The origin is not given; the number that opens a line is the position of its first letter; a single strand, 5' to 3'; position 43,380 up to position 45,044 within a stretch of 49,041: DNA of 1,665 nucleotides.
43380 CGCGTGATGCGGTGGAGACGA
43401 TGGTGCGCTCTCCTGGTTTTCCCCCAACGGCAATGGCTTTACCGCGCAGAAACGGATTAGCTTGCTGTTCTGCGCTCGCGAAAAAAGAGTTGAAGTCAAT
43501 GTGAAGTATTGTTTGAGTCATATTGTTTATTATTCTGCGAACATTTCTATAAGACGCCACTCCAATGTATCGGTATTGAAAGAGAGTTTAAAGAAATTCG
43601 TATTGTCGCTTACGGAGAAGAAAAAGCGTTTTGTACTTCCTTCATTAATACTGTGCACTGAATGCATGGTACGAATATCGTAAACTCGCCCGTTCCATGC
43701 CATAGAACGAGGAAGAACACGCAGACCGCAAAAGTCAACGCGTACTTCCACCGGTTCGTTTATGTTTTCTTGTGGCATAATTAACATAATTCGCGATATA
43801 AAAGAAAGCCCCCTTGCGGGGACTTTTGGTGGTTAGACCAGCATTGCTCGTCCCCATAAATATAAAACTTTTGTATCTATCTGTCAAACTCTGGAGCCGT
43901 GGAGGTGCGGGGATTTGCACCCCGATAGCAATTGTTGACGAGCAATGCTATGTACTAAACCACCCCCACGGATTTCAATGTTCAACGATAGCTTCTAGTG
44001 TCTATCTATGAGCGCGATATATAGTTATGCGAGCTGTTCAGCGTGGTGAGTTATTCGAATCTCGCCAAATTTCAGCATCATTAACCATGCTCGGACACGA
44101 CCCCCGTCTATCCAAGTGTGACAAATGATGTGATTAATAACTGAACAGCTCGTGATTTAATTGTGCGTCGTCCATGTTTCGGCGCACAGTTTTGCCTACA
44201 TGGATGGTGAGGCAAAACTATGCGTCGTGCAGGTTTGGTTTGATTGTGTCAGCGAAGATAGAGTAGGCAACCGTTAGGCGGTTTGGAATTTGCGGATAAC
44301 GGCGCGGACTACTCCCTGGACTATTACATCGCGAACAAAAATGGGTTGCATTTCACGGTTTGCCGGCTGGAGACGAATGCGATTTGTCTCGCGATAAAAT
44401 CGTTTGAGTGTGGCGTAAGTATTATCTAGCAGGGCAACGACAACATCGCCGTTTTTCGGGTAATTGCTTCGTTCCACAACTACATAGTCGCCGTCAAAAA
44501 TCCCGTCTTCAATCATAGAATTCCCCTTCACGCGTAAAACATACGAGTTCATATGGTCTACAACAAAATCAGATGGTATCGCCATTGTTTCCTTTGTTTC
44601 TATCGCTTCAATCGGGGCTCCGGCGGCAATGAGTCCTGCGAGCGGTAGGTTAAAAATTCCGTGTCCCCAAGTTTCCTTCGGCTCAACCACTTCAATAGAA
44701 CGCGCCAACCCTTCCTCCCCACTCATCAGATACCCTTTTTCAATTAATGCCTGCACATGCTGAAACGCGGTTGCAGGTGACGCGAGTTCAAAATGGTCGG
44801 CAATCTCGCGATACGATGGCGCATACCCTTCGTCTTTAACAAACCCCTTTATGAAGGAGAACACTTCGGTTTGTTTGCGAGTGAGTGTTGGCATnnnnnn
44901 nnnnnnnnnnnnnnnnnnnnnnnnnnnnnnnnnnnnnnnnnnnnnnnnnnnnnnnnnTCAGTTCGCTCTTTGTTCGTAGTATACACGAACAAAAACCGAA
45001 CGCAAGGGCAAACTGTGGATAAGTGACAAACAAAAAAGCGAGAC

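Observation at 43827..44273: Unclassified structured RNA with an embedded tRNA-like module between lexA and dinB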

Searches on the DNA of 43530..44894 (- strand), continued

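Call 100: search_rna_families(source=window, start=43885, end=43985, threshold=evalue, max_evalue=10, show_alignments=4)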
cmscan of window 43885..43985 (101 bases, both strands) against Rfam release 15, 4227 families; matches with E-value up to 10: 6.
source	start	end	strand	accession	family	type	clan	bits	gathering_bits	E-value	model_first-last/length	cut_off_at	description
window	43901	43967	-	RF01684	mascRNA-menRNA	Gene;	-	23.5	42.5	0.004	1-56/56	no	MALAT1-associated small cytoplasmic RNA/MEN beta RNA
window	43885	43924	-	RF04321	tmRNA_permuted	Gene;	-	14.8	47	0.14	36-75/213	3'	permuted transfer-messenger RNA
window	43885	43969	-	RF02435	SpF41_sRNA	Gene; sRNA;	-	12.9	52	8.6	1-93/105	3'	Streptococcus sRNA SpF41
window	43892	43931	-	RF03559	mir-8303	Gene; miRNA;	-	12.5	90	3.9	1-58/58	no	mir-8303 microRNA precursor family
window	43909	43923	-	RF00233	Tymo_tRNA-like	Cis-reg;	-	9.9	40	4.5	43-57/84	no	Tymovirus/Pomovirus/Furovirus tRNA-like 3' UTR element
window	43897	43967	-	RF00023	tmRNA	Gene;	CL00001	9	47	0.033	1-374/374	no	transfer-messenger RNA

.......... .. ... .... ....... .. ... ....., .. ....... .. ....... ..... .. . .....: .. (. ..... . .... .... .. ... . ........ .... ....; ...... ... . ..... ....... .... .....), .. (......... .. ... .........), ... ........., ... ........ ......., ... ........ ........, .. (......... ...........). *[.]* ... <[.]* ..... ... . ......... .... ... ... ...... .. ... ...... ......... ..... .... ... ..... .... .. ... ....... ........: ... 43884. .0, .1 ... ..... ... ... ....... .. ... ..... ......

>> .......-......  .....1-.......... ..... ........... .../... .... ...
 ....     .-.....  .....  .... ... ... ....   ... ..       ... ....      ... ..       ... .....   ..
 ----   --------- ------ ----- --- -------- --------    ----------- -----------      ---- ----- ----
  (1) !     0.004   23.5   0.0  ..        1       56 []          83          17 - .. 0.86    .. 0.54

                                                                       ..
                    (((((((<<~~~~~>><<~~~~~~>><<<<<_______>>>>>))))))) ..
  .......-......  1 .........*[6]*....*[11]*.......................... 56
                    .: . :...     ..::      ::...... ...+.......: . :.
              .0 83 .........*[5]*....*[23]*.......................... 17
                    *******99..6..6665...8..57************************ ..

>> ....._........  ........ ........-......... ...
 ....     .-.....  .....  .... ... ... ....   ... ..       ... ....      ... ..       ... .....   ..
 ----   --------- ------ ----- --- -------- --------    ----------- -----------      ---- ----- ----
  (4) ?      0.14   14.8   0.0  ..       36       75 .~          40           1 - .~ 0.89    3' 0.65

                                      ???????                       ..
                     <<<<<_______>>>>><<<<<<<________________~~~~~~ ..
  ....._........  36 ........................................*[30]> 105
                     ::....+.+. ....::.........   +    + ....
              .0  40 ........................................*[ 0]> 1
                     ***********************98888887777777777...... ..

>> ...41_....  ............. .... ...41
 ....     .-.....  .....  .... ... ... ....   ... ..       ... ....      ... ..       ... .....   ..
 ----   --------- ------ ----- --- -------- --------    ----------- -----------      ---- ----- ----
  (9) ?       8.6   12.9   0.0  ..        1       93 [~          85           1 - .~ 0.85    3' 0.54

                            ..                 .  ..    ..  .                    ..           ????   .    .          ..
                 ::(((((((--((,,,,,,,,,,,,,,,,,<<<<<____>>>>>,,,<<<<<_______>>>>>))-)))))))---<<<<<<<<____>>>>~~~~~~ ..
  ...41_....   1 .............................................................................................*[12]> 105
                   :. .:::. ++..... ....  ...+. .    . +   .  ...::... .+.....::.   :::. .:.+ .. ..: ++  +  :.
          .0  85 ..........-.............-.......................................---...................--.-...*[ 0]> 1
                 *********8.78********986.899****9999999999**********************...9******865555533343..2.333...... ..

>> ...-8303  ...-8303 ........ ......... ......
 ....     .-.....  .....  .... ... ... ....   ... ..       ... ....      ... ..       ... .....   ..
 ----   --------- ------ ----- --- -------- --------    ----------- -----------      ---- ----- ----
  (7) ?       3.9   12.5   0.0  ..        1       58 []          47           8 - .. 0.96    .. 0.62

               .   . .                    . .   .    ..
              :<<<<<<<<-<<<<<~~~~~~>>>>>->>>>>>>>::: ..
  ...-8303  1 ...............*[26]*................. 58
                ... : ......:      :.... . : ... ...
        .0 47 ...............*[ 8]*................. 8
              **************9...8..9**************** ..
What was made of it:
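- On tmRNA (standard, RF00023): Only the two ends of the model align (call 100).
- Closest known: mascRNA/MALAT1-type tRNA-like 3'-end processing modules. Same: This is the best Rfam match to the module (23.5 bits, E 0.004 on the 101-nt stretch; call 100).
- tmRNA is the best-scoring family of the tRNA clan at this site (call 100).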
